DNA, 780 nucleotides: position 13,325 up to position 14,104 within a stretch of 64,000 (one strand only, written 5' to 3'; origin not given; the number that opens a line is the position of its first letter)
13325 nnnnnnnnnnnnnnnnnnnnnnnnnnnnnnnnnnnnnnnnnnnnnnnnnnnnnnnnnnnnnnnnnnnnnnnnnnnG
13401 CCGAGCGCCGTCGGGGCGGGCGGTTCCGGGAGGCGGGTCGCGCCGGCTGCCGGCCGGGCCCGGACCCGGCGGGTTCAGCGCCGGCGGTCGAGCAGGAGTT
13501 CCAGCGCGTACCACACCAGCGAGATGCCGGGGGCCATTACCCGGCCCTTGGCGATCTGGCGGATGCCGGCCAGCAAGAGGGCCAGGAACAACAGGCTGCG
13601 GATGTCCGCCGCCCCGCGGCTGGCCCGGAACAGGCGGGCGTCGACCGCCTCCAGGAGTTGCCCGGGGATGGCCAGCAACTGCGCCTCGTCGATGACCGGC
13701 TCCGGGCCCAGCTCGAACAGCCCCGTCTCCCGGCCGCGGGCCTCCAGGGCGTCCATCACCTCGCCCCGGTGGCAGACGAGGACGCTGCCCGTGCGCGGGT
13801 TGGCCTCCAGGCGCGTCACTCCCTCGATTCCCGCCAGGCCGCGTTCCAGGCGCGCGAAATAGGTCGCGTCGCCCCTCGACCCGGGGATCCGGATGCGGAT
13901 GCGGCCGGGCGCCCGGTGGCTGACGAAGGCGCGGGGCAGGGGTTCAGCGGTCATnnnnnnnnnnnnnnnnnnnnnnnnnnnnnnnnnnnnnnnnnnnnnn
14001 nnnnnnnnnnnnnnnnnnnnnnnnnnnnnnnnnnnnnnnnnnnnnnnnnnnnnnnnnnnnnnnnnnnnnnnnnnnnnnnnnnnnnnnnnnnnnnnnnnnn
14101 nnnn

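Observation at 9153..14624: The same cysteine-less HMA-like domain appears three times: fused to the N-terminus of a P2-type cation ATPase and in two convergent stand-alone small proteins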

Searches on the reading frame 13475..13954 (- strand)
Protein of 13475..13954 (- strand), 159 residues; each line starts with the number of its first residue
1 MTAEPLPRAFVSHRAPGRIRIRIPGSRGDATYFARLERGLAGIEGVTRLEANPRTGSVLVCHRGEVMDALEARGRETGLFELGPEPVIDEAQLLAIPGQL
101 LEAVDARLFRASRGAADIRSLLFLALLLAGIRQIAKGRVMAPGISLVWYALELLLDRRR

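Call 4: search_protein_families(library=pfam, proteins=[window:13475-13954:-], max_evalue=1)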
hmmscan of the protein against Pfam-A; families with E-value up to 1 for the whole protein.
window:13475-13954:- (159 aa): 1 family
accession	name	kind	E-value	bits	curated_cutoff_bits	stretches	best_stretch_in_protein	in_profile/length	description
PF19991.5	HMA_2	-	5e-16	59.4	30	1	11-152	10-153/154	Heavy metal associated domain 2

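Call 5: search_protein_families(library=ncbifam, proteins=[window:13475-13954:-], max_evalue=1)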
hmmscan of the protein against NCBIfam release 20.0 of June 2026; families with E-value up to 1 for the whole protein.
window:13475-13954:- (159 aa): 0 families

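Call 20: find_homologous_proteins(query=window:13475-13954:-, max_evalue=0.001)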
Query window:13475-13954:- (159 aa): 8 proteins with E <= 0.001 among 799 candidates.
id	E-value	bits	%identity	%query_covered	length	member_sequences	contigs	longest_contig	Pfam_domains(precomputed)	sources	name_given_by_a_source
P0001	2.7e-94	331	100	100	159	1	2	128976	PF19991.6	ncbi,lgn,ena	-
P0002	3.9e-23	100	42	98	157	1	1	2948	PF19991.6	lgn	-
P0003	2.0e-17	82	38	91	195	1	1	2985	PF19991.6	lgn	-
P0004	1.0e-16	79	37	96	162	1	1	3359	PF19991.6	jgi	jgi:hypothetical protein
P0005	4.9e-8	51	42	38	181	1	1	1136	PF19991.6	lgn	-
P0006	3.3e-7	48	42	45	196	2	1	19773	PF19991.6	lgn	-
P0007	1.5e-6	46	33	90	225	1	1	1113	PF19991.6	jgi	jgi:hypothetical protein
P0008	5.7e-4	38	49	33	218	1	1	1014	PF19991.6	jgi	jgi:hypothetical protein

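Call 21: find_encoding_contigs(protein=P0001, flank=10000, max_places=4)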
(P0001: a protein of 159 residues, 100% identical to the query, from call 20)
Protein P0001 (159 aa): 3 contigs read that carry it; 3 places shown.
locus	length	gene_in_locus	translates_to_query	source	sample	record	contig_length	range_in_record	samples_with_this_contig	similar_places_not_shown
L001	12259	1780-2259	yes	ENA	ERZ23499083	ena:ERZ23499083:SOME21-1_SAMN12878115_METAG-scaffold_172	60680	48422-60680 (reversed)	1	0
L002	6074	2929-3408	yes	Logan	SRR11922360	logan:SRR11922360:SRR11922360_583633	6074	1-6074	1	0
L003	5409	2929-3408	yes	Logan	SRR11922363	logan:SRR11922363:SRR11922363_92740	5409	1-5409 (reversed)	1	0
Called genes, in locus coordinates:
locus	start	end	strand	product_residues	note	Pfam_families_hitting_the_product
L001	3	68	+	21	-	?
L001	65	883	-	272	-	PF12787:EcsC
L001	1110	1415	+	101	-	-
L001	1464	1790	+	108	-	PF17195:DUF5132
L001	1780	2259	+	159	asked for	PF19991:HMA_2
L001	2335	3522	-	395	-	PF00438:S-AdoMet_synt_N, PF02772:S-AdoMet_synt_M, PF02773:S-AdoMet_synt_C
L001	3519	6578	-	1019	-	PF19991:HMA_2 (faint), PF00690:Cation_ATPase_N, PF00122:E1-E2_ATPase, PF00702:Hydrolase, PF13246:Cation_ATPase, PF00689:Cation_ATPase_C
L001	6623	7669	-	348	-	PF05128:DUF697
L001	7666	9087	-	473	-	PF04317:DUF463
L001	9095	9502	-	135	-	PF02566:OsmC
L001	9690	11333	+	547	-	PF02203:TarH, PF12729:4HB_MCP_1, PF00672:HAMP, PF00015:MCPsignal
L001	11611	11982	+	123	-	-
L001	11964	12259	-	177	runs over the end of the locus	PF10263:SprT-like, PF17283:Zn_ribbon_SprT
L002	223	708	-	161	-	PF01451:LMWPc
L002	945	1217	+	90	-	PF11154:DUF2934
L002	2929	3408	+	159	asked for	PF19991:HMA_2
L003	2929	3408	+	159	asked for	PF19991:HMA_2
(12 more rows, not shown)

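Call 22: find_encoding_contigs(protein=P0006, flank=10000, max_places=4)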
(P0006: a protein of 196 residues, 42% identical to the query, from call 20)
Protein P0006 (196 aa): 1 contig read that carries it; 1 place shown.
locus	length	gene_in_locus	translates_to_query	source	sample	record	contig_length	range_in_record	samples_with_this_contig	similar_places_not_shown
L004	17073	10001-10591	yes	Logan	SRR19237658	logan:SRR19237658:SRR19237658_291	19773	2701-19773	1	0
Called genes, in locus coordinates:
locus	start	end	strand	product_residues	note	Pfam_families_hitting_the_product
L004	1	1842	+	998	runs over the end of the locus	PF13395:HNH_4, PF18541:RuvC_III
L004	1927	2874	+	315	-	PF01867:Cas_Cas1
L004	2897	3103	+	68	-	PF09827:CRISPR_Cas2, PF20803:PaaX_M (weak)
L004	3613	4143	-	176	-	PF01872:RibD_C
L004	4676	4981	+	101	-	PF17195:DUF5132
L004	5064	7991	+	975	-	PF19991:HMA_2 (weak), PF00690:Cation_ATPase_N, PF00122:E1-E2_ATPase, PF00702:Hydrolase, PF13246:Cation_ATPase, PF00689:Cation_ATPase_C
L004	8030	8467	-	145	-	-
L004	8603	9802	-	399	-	PF04286:DUF445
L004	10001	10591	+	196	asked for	PF19991:HMA_2 (weak)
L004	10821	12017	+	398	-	PF00768:Peptidase_S11, PF13354:Beta-lactamase2, PF07943:PBP5_C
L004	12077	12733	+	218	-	PF13521:AAA_28, PF02223:Thymidylate_kin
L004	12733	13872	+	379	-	PF13177:DNA_pol3_delta2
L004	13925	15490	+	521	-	PF00133:tRNA-synt_1, PF01406:tRNA-synt_1e (faint), PF09334:tRNA-synt_1g, PF00133:tRNA-synt_1, PF19303:Anticodon_3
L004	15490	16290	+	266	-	PF01026:TatD_DNase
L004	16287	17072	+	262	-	?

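Call 38: find_homologous_proteins(query=A2, max_evalue=0.001)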
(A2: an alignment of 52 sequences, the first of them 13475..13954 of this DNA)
Query A2 (52 sequences) (159 aa, profile of the alignment): 141 proteins with E <= 0.001 among 8000 candidates; the best 120 are listed.
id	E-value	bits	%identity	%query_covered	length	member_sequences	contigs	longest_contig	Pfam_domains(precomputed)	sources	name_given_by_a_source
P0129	4.6e-56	207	28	96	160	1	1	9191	PF19991.6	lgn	-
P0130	8.0e-56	206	29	96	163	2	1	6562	PF19991.6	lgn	-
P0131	5.4e-54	200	32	92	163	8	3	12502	PF19991.6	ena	-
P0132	5.9e-54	200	30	94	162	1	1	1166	PF19991.6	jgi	jgi:hypothetical protein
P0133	1.6e-53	199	33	94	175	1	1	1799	PF19991.6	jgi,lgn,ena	-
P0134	1.8e-53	198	39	95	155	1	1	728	PF19991.6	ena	-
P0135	8.4e-53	196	36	94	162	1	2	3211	PF19991.6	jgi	jgi:hypothetical protein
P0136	8.7e-53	196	33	100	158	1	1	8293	PF19991.6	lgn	-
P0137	1.5e-52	196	37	92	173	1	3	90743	PF19991.6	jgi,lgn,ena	jgi:hypothetical protein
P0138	1.5e-52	196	35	92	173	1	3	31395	PF19991.6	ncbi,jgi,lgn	jgi:hypothetical protein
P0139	1.9e-52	195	26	97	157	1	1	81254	PF19991.6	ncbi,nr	ncbi:MAG: hypothetical protein N3A59_01620 [Thermodesulfovibrionales bacterium]|nr:hypothetical prot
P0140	3.8e-52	194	36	92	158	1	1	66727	PF19991.6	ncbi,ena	-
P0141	5.2e-52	194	36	97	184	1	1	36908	PF19991.6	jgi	jgi:hypothetical protein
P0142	6.1e-52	194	30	94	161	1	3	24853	PF19991.6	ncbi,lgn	-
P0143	6.9e-52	193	35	94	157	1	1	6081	PF19991.6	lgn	-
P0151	6.3e-50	187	38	96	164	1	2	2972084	PF19991.6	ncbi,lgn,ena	-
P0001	1.7e-43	166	100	100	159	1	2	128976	PF19991.6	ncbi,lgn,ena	-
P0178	7.2e-43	164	29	92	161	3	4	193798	PF19991.6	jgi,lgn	jgi:hypothetical protein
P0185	2.9e-32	130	24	91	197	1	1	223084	PF19991.6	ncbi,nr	ncbi:MAG: hypothetical protein N2260_10760 [Syntrophobacterales bacterium]|nr:hypothetical protein [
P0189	4.5e-25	106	31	91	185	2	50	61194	PF19991.6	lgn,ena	-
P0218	1.0e-16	79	24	89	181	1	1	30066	PF19991.6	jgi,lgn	jgi:hypothetical protein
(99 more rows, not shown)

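Call 41: find_encoding_contigs(protein=P0189, flank=8000, max_places=2)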
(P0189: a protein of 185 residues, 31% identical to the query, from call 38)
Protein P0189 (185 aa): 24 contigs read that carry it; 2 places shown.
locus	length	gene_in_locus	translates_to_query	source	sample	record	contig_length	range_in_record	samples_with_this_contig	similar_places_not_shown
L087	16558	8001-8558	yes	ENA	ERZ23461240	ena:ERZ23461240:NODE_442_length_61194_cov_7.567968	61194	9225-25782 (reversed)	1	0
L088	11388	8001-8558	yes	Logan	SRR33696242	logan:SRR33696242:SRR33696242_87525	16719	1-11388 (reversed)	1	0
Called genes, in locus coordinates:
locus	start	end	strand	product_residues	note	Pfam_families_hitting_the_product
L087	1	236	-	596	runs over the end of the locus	PF11412:DsbD_N, PF02683:DsbD_TM, PF13386:DsbD_2 (weak), PF00085:Thioredoxin (weak), PF13098:Thioredoxin_2, PF13899:Thioredoxin_7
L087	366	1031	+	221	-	PF00072:Response_reg, PF00486:Trans_reg_C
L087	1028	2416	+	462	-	PF08521:2CSK_N, PF26769:HAMP_PhoQ, PF00512:HisKA, PF02518:HATPase_c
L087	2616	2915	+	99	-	PF17195:DUF5132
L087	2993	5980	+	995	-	PF19991:HMA_2, PF00690:Cation_ATPase_N, PF00122:E1-E2_ATPase, PF00702:Hydrolase, PF13246:Cation_ATPase, PF00689:Cation_ATPase_C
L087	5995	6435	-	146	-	-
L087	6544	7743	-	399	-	PF04286:DUF445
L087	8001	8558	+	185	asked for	PF19991:HMA_2 (weak)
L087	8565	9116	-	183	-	-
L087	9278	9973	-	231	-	PF00392:GntR, PF07729:FCD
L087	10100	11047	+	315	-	PF13379:NMT1_2, PF09084:NMT1, PF12974:Phosphonate-bd (weak), PF12916:DUF3834 (weak)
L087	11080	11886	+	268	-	PF00005:ABC_tran, PF13304:AAA_21 (faint)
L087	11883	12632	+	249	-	PF00528:BPD_transp_1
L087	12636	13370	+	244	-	PF00528:BPD_transp_1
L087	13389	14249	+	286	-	PF13714:PEP_mutase, PF00463:ICL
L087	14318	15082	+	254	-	PF14023:Bestrophin-like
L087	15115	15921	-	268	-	PF00005:ABC_tran, PF13304:AAA_21 (faint)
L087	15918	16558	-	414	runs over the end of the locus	PF13458:Peripla_BP_6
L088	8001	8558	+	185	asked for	PF19991:HMA_2 (weak)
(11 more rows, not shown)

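Call 42: find_encoding_contigs(protein=P0218, flank=8000, max_places=2)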
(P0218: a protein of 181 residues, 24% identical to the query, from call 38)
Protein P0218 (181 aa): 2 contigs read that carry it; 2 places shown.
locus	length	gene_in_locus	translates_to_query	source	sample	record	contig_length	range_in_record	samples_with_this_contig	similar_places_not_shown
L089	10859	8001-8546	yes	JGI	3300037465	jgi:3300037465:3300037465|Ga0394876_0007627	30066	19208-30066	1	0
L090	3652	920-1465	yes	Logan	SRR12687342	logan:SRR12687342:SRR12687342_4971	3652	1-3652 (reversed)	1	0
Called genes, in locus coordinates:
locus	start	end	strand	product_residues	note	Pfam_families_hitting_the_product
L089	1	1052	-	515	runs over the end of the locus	PF00245:Alk_phosphatase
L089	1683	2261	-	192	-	-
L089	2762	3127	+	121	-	PF19991:HMA_2, PF00403:HMA (weak)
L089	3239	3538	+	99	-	PF03551:PadR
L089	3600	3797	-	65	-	PF06155:GBBH-like_N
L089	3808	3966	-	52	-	-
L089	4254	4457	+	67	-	-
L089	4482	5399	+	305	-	PF02541:Ppx-GppA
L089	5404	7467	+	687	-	PF13089:PP_kinase_N, PF02503:PP_kinase, PF17941:PP_kinase_C_1, PF13091:PLDc_2 (faint), PF13090:PP_kinase_C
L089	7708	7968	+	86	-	PF17195:DUF5132 (weak)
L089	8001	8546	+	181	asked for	PF19991:HMA_2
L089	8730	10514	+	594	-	PF00702:Hydrolase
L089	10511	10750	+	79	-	-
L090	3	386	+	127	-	?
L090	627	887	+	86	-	PF17195:DUF5132 (weak)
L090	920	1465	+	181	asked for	PF19991:HMA_2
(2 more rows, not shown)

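Call 47: predict_structure(alignment_id=A3)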
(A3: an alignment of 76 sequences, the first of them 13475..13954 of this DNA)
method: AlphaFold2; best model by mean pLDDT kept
length: 159 residues; sequences in the alignment: 76
mean_pLDDT: 93.4   pTM: 0.66
mean pLDDT of the five models: 93.4, 92.5, 91.8, 91.4, 89.7
residues with pLDDT >= 90: 134; 70-90: 23; 50-70: 2; < 50: 0
segments of 3 or more residues with pLDDT < 50: none
pLDDT, mean of each block of 10 residues (from residue 1): 94 98 98 98 98 98 98 98 87 78 92 93 95 91 91 87
secondary structure, 60 per line:
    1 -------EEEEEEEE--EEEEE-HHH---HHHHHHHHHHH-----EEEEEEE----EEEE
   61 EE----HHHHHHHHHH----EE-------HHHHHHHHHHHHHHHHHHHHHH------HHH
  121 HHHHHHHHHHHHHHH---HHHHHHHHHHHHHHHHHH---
elements in order: E8-15 E18-22 H30-40 E46-52 E57-62 H67-76 H90-111 H118-135 H139-156

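Call 51: fold_search(model_id=the predicted structure, library=pdb)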
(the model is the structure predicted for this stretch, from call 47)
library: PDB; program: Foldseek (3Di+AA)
matches with E <= 10: 1259; with E <= 0.001: 0
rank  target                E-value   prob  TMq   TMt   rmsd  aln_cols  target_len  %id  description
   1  1osd_A                1.1e-02  1.00  0.32  0.64   2.5        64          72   17  crystal structure of Oxidized MerP from Ralstonia metallidurans CH34 (released 2004-05-18)
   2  2xmw                  2.6e-02  1.00  0.33  0.73   1.8        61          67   21  PacS, N-terminal domain, from Synechocystis PCC6803 (released 2010-08-18)
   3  1inn_B                2.6e-02  0.97  0.32  0.33   4.5        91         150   21  CRYSTAL STRUCTURE OF D. RADIODURANS LUXS, P21 (released 2001-06-08)
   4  6xpl                  2.8e-02  0.90  0.30  0.43   5.3        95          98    9  CutR Screw, form 2 with 33.8 angstrom pitch (released 2020-07-22)
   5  9rsv_A                3.4e-02  1.00  0.33  0.68   2.1        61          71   13  Complex of rice blast (Magnaporthe oryzae) effector protein AVR-Pia with the HMA domain of OsHPP09 from rice (Oryza sa (released 2025-08-27)
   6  8r7d_A                3.4e-02  1.00  0.34  0.70   3.2        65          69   20  Complex of rice blast (Magnaporthe oryzae) mutant effector protein PWL2-SNDE with the HMA domain of OsHIPP43 from rice (released 2024-01-31)
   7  2waq_L                3.6e-02  0.95  0.33  0.54  11.7        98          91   16  The complete structure of the archaeal 13-subunit DNA-directed RNA Polymerase (released 2009-05-19)
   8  4peo_A                3.9e-02  0.51  0.23  0.32   6.9        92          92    6  Crystal structure of a hypothetical protein from Staphylococcus aureus. (released 2015-05-06)
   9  1vgx_A                4.2e-02  0.87  0.30  0.32   4.9        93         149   22  Crystal structure of a autoinducer-2 synthesis protein (released 2003-11-25)
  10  4qjv_D                4.4e-02  0.99  0.36  0.59  11.4        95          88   19  The X-ray crystal structure of Rpo3/Rpo11 heterodimer of euryarchaeal RNA polymerase from Thermococcus kodakarensis (released 2014-10-08)
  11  1oq3_MODEL_1_A        4.7e-02  0.96  0.29  0.58  13.2        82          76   24  A core mutation affecting the folding properties of a soluble domain of the ATPase protein CopA from Bacillus  (released 2003-09-16)
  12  8tug_K                5.1e-02  0.87  0.31  0.44  12.5       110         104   12  Cryo-EM structure of CPD-stalled Pol II in complex with Rad26 (engaged state) (released 2024-01-24)
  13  9bln_W                5.1e-02  0.85  0.31  0.49   4.4        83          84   13  The structure of human Pdcd4 bound to the 40S-eIF4A-eIF3-eIF1 complex (released 2024-09-04)
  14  8ppl_Ip               5.1e-02  0.84  0.31  0.43   4.5        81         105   14  MERS-CoV Nsp1 bound to the human 43S pre-initiation complex (released 2023-10-18)
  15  3dxs                  5.4e-02  1.00  0.33  0.66   2.1        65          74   15  Crystal structure of a copper binding domain from HMA7, a P-type ATPase (released 2009-08-11)
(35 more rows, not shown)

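Call 56: search_dna_similar(query=window:13475-13954:-, collection=plasmids, mode=protein, max_evalue=0.01, max_rows=20)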
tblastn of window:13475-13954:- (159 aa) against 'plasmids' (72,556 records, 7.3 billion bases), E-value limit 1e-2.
Records with a match: 1; places in all: 1; records where one place covers at least 80% of the query: 1.
Best place of each record, by identity: <60% 1.
By first word of the organism name: Microvirga 1.
By predicted mobility (MOB-suite, as given by PLSDB): non-mobilizable 1.
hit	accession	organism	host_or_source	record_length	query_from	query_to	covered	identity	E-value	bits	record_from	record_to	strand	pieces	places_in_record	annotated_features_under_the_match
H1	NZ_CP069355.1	Microvirga sp. VF16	Vachellia farnesiana,Cell culture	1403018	7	153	92%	32.2%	1e-4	49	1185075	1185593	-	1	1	none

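Call 63: search_protein_families(library=pfam, proteins=[L087:5995-6435:-], max_evalue=0.01)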
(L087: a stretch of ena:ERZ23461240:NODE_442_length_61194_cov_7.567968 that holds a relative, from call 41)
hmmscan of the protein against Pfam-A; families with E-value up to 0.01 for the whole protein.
L087:5995-6435:- (146 aa): 0 families

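Call 84: find_encoding_contigs(protein=P0151, flank=7000, max_places=1)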
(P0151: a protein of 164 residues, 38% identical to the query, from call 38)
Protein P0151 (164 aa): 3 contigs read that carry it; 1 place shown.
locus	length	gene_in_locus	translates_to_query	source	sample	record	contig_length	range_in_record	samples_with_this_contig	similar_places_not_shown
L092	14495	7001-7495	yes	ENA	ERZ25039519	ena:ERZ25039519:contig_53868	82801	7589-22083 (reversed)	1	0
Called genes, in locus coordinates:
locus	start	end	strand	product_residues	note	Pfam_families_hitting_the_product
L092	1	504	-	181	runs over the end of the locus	PF02163:Peptidase_M50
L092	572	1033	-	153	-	PF02163:Peptidase_M50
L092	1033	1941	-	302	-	PF02670:DXP_reductoisom, PF08436:DXP_redisom_C, PF13288:DXPR_C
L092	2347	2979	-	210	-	PF01148:CTP_transf_1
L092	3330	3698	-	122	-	PF01255:Prenyltransf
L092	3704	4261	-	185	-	PF01765:RRF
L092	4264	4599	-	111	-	PF00696:AA_kinase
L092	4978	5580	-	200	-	PF25025:EF-Ts_N (weak), PF00889:EF_TS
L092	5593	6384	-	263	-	PF00318:Ribosomal_S2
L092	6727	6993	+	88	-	PF17195:DUF5132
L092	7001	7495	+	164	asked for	PF19991:HMA_2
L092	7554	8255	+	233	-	-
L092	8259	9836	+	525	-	PF19991:HMA_2 (faint), PF00690:Cation_ATPase_N, PF00122:E1-E2_ATPase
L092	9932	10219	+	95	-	PF13246:Cation_ATPase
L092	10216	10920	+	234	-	PF00702:Hydrolase, PF00689:Cation_ATPase_C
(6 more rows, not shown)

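Call 85: find_encoding_contigs(protein=P0185, flank=7000, max_places=1)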
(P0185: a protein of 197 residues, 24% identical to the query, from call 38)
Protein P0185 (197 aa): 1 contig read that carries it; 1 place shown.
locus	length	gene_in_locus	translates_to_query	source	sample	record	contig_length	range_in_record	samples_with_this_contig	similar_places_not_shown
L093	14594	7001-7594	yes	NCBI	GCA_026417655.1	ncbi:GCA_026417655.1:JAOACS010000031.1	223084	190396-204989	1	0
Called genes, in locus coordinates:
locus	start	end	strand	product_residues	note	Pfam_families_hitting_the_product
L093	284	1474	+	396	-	PF00083:Sugar_tr (faint), PF12832:MFS_1_like (faint), PF07690:MFS_1, PF05977:MFS_3, PF07690:MFS_1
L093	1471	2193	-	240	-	PF03741:TerC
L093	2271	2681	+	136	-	PF08915:tRNA-Thr_ED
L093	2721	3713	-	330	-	PF02775:TPP_enzyme_C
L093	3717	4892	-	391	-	PF01855:POR_N, PF17147:PFOR_II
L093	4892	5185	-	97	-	PF12797:Fer4_2 (weak), PF12837:Fer4_6 (weak), PF13237:Fer4_10, PF00037:Fer4 (weak), PF14697:Fer4_21, PF12838:Fer4_7, PF13187:Fer4_9, PF00037:Fer4 (weak), +4 more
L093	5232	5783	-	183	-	PF01558:POR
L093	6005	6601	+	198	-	PF00440:TetR_N, PF17932:TetR_C_24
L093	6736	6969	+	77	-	PF17195:DUF5132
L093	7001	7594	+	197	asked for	PF19991:HMA_2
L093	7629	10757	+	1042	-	PF19991:HMA_2 (weak), PF00690:Cation_ATPase_N, PF00122:E1-E2_ATPase, PF00702:Hydrolase, PF13246:Cation_ATPase, PF00689:Cation_ATPase_C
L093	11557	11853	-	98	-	PF03992:ABM (weak)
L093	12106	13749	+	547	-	PF01645:Glu_synthase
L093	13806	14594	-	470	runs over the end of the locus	PF03951:Gln-synt_N, PF00120:Gln-synt_C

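Call 86: find_encoding_contigs(protein=P0178, flank=7000, max_places=1)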
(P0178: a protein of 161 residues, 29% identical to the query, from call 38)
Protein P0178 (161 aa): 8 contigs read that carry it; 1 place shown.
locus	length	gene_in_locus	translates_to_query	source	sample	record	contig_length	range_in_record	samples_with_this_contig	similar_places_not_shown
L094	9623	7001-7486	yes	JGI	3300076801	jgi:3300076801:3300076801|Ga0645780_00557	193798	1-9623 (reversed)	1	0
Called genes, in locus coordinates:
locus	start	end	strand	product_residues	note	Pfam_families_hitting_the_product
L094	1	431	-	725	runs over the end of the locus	PF02629:CoA_binding, PF13380:CoA_binding_2, PF13607:Succ_CoA_lig, PF13549:ATP-grasp_5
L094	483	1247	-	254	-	PF00378:ECH_1, PF16113:ECH_2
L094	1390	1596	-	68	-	-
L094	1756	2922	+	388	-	PF01547:SBP_bac_1, PF13416:SBP_bac_8, PF13343:SBP_bac_6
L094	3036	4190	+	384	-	PF00005:ABC_tran, PF13304:AAA_21 (faint), PF08402:TOBE_2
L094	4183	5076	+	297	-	PF00528:BPD_transp_1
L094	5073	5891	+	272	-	PF00528:BPD_transp_1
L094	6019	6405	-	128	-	-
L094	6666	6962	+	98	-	PF17195:DUF5132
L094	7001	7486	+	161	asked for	PF19991:HMA_2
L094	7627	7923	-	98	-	PF01396:Zn_ribbon_Top1 (faint), PF03811:Zn_ribbon_InsA (weak)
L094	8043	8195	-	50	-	-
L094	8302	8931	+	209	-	PF05845:PhnH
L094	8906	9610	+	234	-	-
